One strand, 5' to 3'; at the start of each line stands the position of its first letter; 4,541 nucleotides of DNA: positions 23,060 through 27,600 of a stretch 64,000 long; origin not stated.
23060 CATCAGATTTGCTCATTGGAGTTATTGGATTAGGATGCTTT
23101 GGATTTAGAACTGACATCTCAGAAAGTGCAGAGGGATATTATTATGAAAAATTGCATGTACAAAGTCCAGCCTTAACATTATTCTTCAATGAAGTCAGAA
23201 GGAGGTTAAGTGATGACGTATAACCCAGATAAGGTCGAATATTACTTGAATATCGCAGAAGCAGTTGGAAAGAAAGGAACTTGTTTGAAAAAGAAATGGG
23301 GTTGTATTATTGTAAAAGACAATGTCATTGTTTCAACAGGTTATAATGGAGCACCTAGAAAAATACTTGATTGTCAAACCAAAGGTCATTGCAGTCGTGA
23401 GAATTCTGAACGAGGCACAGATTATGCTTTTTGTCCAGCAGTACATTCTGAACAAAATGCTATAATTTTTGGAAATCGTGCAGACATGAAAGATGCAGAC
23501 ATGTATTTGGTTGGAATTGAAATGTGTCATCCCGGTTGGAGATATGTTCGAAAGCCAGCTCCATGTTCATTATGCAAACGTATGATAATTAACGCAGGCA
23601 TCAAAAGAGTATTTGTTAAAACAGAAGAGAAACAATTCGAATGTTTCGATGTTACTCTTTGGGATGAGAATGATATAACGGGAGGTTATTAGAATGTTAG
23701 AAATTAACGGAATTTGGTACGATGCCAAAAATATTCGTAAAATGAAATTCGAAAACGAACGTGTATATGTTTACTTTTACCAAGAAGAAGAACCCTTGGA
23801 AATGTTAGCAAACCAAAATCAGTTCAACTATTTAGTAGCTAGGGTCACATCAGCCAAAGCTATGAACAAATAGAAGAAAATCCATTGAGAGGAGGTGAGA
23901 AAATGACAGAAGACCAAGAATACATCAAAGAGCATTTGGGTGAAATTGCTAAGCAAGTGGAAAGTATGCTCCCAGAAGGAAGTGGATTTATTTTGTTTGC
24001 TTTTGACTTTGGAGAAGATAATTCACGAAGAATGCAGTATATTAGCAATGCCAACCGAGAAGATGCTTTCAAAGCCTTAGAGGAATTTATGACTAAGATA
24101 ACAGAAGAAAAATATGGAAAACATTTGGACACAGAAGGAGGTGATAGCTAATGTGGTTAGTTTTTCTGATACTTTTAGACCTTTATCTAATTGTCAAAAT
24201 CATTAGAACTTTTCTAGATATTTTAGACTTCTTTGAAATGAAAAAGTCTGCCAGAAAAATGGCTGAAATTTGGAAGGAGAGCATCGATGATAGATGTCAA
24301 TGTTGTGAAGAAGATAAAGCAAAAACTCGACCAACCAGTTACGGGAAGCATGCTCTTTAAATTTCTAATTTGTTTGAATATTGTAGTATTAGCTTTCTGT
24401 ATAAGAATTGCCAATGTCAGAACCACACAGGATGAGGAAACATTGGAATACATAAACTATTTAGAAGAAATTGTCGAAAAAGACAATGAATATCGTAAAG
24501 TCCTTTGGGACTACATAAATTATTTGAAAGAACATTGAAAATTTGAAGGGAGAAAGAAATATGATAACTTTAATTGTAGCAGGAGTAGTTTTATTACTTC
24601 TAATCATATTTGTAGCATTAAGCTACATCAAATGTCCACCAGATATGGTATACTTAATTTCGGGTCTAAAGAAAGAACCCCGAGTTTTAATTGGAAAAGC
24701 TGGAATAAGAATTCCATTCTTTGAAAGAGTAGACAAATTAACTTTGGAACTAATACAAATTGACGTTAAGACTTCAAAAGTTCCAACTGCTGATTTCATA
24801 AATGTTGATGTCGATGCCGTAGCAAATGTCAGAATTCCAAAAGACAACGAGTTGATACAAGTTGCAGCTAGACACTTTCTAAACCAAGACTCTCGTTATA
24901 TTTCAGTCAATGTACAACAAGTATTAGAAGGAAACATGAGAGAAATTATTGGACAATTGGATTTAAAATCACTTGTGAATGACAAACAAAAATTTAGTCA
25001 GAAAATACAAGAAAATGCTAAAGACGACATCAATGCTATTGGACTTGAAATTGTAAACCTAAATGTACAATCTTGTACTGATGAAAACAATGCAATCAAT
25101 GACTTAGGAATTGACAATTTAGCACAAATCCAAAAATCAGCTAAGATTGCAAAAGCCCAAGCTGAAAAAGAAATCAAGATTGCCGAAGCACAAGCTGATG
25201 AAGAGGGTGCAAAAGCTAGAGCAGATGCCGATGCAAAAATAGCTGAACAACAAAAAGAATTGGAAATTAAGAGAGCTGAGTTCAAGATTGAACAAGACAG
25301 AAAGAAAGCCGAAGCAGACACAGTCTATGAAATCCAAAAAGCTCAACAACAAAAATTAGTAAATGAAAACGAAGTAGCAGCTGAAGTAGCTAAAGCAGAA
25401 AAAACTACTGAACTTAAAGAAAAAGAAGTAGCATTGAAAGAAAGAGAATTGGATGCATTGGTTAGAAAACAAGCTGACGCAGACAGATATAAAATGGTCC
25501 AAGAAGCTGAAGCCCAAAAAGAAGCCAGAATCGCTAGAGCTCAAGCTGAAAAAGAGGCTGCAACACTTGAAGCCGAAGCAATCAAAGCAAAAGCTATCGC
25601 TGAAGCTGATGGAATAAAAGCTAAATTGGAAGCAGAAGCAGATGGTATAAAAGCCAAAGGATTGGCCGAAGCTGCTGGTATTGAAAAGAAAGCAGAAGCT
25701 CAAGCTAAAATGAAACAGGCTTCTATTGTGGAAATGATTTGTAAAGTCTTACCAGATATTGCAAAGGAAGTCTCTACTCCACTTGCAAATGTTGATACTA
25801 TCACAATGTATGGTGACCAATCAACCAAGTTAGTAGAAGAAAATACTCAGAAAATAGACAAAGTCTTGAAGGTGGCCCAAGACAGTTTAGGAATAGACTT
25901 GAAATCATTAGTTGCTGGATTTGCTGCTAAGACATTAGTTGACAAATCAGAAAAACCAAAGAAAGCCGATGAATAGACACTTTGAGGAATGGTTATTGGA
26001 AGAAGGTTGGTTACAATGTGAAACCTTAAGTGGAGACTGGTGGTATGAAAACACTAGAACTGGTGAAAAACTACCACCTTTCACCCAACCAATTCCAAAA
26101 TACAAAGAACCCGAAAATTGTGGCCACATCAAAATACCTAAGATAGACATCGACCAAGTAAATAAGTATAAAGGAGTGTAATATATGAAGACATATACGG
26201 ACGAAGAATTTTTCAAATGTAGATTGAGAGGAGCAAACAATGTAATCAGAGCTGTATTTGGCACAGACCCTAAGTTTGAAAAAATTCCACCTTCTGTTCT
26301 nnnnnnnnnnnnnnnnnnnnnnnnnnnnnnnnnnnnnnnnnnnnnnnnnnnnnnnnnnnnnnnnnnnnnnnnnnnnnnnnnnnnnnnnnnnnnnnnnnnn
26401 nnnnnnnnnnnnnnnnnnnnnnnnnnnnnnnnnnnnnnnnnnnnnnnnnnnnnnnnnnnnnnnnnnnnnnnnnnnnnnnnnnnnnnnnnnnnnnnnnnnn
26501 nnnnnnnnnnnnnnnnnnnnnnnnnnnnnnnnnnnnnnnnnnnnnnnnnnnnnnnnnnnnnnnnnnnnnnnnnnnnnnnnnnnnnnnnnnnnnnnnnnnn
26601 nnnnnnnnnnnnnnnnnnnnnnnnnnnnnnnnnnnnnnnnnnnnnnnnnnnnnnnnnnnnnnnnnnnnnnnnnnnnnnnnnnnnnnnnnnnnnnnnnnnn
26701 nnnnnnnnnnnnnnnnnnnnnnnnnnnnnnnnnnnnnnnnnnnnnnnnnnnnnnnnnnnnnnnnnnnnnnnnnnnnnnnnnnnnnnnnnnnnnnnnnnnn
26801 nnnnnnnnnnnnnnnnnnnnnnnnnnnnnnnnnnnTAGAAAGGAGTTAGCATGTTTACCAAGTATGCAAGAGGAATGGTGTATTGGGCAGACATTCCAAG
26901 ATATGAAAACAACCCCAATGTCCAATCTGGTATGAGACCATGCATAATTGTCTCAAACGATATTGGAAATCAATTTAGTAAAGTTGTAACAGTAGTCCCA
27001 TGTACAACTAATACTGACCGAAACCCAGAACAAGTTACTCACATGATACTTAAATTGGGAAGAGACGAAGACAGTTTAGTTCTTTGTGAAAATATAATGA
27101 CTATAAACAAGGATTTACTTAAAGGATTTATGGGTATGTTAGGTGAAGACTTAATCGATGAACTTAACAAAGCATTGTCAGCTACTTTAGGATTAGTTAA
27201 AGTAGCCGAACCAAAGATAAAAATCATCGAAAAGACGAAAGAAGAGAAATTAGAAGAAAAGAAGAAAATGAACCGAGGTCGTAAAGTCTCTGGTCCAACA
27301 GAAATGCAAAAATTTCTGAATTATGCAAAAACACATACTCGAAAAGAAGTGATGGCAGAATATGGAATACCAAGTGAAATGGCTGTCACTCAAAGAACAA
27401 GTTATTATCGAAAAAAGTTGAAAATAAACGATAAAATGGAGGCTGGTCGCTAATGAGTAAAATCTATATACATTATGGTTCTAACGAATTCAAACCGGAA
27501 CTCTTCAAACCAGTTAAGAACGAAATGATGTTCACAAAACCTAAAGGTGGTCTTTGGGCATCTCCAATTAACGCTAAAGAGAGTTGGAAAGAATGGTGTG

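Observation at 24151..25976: SPFH/flotillin-like protein with two small membrane partners inside a phage early region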

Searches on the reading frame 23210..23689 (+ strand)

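Call 3: search_protein_families(library=pfam, proteins=[window:23210-23689:+], max_evalue=0.01)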
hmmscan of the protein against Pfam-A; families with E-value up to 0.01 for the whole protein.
window:23210-23689:+ (160 aa): 2 families
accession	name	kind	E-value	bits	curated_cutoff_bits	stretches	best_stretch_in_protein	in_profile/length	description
PF00383.29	dCMP_cyt_deam_1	-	5.3e-15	55.6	25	1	8-137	3-101/102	Cytidine and deoxycytidylate deaminase zinc-binding region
PF14437.12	MafB19-deam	-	8.2e-09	35.9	27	1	8-145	3-108/142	MafB19-like deaminase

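Call 4: search_protein_families(library=phrogs, proteins=[window:23210-23689:+], max_evalue=0.01)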
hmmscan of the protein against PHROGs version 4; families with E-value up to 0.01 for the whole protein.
window:23210-23689:+ (160 aa): 4 families
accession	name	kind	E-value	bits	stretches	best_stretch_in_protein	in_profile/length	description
phrog_174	-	DNA, RNA and nucleotide metabolism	3e-32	113.7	1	1-142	109-229/384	dCMP deaminase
phrog_2369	-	DNA, RNA and nucleotide metabolism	7.8e-23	82.6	1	6-144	3-131/195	dCMP deaminase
phrog_18355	-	DNA, RNA and nucleotide metabolism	3e-08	34.6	1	77-140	2-51/52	deoxycytidinylate deaminase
phrog_20806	-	DNA, RNA and nucleotide metabolism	4.9e-06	27.8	1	74-143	13-68/97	deoxycytidinylate deaminase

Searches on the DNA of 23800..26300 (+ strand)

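Call 5: search_dna_similar(query=window:23800-26300:+, collection=phages, mode=near, max_rows=20)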
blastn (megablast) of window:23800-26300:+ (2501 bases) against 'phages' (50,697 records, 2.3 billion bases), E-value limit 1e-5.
No match.

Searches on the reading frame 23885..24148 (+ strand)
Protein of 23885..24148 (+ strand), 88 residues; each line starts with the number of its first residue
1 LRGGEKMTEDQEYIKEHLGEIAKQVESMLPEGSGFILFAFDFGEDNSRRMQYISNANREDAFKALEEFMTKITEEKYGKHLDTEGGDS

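Call 3: search_protein_families(library=pfam, proteins=[window:23885-24148:+], max_evalue=0.01)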
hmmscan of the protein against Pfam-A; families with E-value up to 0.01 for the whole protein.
window:23885-24148:+ (88 aa): 0 families

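Call 4: search_protein_families(library=phrogs, proteins=[window:23885-24148:+], max_evalue=0.01)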
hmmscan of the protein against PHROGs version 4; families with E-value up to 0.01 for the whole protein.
window:23885-24148:+ (88 aa): 1 family
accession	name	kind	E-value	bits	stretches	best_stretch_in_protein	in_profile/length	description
phrog_35296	-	unknown function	5.2e-06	27.5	1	33-75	45-87/94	-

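Call 20: search_protein_families(library=padloc, proteins=[window:23885-24148:+], max_evalue=0.01)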
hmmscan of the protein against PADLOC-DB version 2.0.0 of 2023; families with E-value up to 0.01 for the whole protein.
window:23885-24148:+ (88 aa): 0 families

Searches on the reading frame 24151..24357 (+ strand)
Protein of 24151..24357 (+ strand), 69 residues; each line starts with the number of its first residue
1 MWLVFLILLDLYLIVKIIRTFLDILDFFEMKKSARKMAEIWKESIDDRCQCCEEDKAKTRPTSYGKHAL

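Call 3: search_protein_families(library=pfam, proteins=[window:24151-24357:+], max_evalue=0.01)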
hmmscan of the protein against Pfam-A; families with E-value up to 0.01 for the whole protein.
window:24151-24357:+ (69 aa): 0 families

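Call 4: search_protein_families(library=phrogs, proteins=[window:24151-24357:+], max_evalue=0.01)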
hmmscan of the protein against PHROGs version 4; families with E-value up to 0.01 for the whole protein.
window:24151-24357:+ (69 aa): 0 families

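Call 20: search_protein_families(library=padloc, proteins=[window:24151-24357:+], max_evalue=0.01)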
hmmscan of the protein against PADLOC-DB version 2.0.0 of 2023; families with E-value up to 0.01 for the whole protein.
window:24151-24357:+ (69 aa): 0 families

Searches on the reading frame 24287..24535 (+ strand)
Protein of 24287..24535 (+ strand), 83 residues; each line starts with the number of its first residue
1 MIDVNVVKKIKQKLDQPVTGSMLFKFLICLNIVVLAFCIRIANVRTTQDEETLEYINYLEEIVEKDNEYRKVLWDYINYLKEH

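Call 3: search_protein_families(library=pfam, proteins=[window:24287-24535:+], max_evalue=0.01)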
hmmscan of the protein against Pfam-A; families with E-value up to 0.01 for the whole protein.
window:24287-24535:+ (83 aa): 0 families

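Call 4: search_protein_families(library=phrogs, proteins=[window:24287-24535:+], max_evalue=0.01)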
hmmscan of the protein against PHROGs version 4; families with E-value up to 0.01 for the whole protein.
window:24287-24535:+ (83 aa): 1 family
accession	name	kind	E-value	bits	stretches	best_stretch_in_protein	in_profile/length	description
phrog_15717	-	unknown function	0.0082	17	0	23-56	3-36/60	-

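Call 20: search_protein_families(library=padloc, proteins=[window:24287-24535:+], max_evalue=0.01)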
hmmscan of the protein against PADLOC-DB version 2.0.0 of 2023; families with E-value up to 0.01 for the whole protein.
window:24287-24535:+ (83 aa): 0 families

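Call 73: find_homologous_proteins(query=window:24287-24535:+, max_evalue=0.001)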
Query window:24287-24535:+ (83 aa): 10 proteins with E <= 0.001 among 17 candidates.
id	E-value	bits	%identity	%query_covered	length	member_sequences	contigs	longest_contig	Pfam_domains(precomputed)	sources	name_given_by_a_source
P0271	5.2e-47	175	99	100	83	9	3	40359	-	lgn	-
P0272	6.3e-46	171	98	100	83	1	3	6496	-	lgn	-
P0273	5.0e-45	168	95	100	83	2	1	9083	-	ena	-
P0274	1.5e-44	167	96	100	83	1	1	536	-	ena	-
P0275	1.2e-30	123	73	95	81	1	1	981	-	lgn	-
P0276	1.7e-28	116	90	75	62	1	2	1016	-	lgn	-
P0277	6.9e-27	111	84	75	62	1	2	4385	-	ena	-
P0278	1.9e-21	93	66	82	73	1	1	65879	-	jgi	-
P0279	3.2e-19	86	96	54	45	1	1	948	-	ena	-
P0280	5.0e-14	70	64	66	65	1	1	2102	-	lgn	-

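Call 74: find_encoding_contigs(protein=P0277, flank=4000, max_places=2)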
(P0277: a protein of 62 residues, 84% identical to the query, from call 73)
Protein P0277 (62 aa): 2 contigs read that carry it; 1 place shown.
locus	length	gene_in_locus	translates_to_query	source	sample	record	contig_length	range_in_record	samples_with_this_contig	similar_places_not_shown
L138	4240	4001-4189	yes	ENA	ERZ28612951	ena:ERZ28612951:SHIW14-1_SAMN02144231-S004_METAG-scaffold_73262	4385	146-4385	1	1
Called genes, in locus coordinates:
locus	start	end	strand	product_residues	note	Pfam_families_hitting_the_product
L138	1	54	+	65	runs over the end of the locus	?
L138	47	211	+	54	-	-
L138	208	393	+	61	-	-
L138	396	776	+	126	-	-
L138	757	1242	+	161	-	-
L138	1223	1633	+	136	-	-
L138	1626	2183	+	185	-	PF24746:DUF7694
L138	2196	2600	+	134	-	-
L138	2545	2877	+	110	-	-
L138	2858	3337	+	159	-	PF00383:dCMP_cyt_deam_1, PF14437:MafB19-deam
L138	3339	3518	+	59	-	-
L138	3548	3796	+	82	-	-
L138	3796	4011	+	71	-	-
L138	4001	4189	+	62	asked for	-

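Call 75: find_encoding_contigs(protein=P0280, flank=3000, max_places=1)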
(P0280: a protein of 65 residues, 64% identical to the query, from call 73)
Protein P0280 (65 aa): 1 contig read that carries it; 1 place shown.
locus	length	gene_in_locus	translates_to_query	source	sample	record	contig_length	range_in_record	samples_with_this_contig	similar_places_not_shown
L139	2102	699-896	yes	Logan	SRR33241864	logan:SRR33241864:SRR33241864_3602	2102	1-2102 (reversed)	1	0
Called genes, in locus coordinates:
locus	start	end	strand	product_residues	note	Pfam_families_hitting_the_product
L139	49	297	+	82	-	-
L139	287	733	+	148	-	-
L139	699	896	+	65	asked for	-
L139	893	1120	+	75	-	-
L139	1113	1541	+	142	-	PF00692:dUTPase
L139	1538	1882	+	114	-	-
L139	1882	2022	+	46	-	-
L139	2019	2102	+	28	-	?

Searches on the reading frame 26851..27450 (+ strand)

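Call 3: search_protein_families(library=pfam, proteins=[window:26851-27450:+], max_evalue=0.01)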
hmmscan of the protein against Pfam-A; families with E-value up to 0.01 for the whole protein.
window:26851-27450:+ (200 aa): 1 family
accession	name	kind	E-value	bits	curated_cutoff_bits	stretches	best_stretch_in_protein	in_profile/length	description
PF02452.23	PemK_toxin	-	7.3e-19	68.4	23.1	1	7-111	2-107/109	PemK-like, MazF-like toxin of type II toxin-antitoxin system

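Call 4: search_protein_families(library=phrogs, proteins=[window:26851-27450:+], max_evalue=0.01)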
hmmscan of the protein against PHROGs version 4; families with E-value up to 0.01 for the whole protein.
window:26851-27450:+ (200 aa): 2 families
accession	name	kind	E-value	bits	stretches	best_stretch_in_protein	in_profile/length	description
phrog_1936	-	moron, auxiliary metabolic gene and host takeover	5.5e-23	82.8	1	4-142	8-147/188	MazF-like growth inhibitor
phrog_35650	-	moron, auxiliary metabolic gene and host takeover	6.3e-11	43.2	1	6-173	18-193/224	MazF-like growth inhibitor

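Call 20: search_protein_families(library=padloc, proteins=[window:26851-27450:+], max_evalue=0.01)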
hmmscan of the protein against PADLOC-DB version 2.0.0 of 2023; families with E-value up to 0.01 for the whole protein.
window:26851-27450:+ (200 aa): 1 family
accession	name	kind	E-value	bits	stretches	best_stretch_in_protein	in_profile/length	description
PDLC00224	KwaB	-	0.0062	14.3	0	120-194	206-278/302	DUF4868 domain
